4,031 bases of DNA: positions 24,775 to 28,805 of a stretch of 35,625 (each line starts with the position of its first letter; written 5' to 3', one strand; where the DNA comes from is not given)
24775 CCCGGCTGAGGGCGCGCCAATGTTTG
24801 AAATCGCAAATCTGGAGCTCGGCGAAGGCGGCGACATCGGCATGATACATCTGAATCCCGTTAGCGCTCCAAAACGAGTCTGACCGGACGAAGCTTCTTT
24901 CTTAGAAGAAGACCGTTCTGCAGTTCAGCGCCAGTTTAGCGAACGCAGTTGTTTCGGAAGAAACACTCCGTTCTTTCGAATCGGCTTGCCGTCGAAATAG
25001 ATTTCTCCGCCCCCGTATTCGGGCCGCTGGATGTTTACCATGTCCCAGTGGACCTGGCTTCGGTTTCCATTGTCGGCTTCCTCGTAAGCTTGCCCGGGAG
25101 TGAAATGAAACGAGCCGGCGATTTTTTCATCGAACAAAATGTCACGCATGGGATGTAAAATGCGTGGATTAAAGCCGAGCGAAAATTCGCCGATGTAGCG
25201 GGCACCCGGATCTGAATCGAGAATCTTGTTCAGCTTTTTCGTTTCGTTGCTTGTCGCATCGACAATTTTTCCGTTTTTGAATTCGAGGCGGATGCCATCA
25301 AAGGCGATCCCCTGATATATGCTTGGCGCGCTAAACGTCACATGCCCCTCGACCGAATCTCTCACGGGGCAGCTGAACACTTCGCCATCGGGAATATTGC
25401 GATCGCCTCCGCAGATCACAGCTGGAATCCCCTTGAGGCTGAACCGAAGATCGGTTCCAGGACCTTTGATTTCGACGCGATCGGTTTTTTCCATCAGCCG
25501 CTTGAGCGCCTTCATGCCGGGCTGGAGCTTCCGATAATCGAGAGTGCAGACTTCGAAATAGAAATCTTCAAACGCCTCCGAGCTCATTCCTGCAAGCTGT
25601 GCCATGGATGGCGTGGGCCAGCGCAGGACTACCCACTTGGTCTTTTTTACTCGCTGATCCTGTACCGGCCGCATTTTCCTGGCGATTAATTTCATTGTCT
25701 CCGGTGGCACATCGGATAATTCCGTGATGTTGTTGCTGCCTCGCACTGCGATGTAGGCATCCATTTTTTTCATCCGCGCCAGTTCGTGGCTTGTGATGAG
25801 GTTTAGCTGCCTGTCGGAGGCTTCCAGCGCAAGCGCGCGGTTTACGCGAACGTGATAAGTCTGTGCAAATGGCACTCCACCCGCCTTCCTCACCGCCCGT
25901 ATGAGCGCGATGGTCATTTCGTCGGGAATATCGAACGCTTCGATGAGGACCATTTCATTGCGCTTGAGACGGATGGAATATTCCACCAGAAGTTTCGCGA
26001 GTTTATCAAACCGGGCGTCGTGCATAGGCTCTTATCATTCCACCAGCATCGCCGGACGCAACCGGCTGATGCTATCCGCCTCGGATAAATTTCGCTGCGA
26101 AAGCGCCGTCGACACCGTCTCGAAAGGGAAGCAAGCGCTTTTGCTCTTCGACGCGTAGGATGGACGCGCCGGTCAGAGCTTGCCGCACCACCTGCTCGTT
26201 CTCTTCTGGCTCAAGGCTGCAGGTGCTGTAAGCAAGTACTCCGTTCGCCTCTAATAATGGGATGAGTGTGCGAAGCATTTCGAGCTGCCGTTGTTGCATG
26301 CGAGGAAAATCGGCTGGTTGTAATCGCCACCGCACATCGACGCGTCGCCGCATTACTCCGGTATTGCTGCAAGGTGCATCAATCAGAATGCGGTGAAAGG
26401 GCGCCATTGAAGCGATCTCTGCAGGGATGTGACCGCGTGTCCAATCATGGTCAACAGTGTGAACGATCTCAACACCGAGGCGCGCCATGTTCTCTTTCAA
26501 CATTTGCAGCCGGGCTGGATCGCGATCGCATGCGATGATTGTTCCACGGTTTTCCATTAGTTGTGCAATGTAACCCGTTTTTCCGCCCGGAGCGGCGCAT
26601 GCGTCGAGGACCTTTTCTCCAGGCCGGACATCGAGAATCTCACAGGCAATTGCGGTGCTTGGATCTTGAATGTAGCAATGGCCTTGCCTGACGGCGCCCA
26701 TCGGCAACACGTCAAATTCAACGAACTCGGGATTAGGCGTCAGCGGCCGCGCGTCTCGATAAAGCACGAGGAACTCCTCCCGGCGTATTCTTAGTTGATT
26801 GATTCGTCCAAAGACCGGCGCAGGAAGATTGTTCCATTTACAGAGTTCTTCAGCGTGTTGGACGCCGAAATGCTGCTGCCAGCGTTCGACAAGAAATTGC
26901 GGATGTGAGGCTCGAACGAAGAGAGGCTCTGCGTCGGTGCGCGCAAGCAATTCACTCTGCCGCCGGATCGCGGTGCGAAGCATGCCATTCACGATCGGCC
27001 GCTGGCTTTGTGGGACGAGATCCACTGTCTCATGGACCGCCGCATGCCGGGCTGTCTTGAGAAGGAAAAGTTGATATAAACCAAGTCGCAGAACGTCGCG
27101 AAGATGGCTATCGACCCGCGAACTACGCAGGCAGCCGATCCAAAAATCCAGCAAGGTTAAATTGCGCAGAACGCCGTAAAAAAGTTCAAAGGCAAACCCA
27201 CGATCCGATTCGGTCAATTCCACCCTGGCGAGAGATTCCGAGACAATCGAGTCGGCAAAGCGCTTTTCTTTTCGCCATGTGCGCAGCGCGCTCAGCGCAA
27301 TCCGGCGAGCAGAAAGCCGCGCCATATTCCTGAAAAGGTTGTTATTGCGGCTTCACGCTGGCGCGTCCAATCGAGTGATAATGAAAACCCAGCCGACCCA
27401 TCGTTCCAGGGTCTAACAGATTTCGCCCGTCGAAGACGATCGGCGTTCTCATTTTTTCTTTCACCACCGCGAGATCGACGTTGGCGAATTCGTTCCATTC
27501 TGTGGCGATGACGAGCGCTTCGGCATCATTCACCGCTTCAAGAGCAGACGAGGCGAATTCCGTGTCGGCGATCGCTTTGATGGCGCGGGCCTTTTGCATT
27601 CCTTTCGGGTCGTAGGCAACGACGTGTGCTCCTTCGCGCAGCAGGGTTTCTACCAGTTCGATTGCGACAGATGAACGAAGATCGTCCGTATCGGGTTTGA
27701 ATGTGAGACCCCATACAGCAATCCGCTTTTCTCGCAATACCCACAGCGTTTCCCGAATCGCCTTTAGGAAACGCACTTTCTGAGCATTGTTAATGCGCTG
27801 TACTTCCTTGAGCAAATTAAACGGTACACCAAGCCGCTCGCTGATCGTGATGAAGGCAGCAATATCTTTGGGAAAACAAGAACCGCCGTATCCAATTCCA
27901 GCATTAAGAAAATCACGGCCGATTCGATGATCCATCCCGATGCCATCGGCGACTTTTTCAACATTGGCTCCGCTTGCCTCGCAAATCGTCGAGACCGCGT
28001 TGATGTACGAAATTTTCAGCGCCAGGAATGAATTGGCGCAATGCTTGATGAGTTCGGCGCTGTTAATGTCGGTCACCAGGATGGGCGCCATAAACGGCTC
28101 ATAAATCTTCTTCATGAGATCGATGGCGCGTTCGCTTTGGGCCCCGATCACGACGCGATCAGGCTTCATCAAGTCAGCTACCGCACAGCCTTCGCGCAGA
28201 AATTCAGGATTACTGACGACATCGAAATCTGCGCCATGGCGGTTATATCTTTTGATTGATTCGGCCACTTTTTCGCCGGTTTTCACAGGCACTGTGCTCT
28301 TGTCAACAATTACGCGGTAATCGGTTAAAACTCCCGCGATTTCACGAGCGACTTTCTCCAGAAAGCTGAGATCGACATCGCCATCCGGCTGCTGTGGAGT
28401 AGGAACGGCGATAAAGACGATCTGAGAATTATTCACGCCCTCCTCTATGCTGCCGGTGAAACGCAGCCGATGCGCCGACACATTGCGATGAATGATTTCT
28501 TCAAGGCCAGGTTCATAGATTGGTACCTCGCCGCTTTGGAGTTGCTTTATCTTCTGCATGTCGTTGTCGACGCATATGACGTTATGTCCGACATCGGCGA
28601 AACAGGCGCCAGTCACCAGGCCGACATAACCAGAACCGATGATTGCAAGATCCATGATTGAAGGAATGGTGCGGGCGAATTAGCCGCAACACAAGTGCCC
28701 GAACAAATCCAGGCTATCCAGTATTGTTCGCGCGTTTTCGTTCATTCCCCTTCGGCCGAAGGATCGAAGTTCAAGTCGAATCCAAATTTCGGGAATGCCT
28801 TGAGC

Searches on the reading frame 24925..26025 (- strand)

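Call 17: search_protein_families(library=pfam, proteins=[window:24925-26025:-], max_evalue=0.001)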
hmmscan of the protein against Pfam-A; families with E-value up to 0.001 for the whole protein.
window:24925-26025:- (366 aa): 1 family
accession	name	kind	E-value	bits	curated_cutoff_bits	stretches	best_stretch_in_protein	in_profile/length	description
PF02073.20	Peptidase_M29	-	2.1e-51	175.4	27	1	4-334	3-385/406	Thermophilic metalloprotease (M29)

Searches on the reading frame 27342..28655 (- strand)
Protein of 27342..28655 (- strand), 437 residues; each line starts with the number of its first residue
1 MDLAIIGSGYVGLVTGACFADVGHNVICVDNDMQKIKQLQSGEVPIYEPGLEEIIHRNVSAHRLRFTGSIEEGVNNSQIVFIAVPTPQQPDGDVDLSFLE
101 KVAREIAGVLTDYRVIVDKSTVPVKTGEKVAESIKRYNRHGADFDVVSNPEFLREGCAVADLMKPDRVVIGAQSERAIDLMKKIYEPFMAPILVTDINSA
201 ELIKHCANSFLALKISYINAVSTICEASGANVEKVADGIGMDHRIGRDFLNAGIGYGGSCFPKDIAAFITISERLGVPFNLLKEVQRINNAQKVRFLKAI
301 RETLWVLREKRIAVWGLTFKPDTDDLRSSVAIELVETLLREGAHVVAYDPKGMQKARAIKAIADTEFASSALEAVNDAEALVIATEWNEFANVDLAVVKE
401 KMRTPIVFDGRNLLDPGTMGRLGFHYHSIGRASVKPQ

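Call 17: search_protein_families(library=pfam, proteins=[window:27342-28655:-], max_evalue=0.001)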
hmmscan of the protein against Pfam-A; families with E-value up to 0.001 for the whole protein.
window:27342-28655:- (437 aa): 6 families
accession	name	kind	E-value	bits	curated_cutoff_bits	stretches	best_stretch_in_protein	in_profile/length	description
PF03721.20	UDPG_MGDP_dh_N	-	4.8e-66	222.3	27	1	1-184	1-187/187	UDP-glucose/GDP-mannose dehydrogenase family, NAD binding domain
PF03720.21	UDPG_MGDP_dh_C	-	3.2e-34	117.8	30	1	313-416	1-103/103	UDP-glucose/GDP-mannose dehydrogenase family, UDP binding domain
PF00984.24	UDPG_MGDP_dh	-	1.1e-33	115.6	25.4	1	199-290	2-93/94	UDP-glucose/GDP-mannose dehydrogenase family, central domain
PF03807.23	F420_oxidored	-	1.3e-07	32.6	21.6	0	333-397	13-79/94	NADP oxidoreductase coenzyme F420-dependent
PF03446.21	NAD_binding_2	-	4.5e-05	24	21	0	3-144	2-117/161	NAD binding domain of 6-phosphogluconate dehydrogenase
PF02558.23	ApbA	-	0.00015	21.9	22.2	1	4-91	2-64/150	Ketopantoate reductase PanE/ApbA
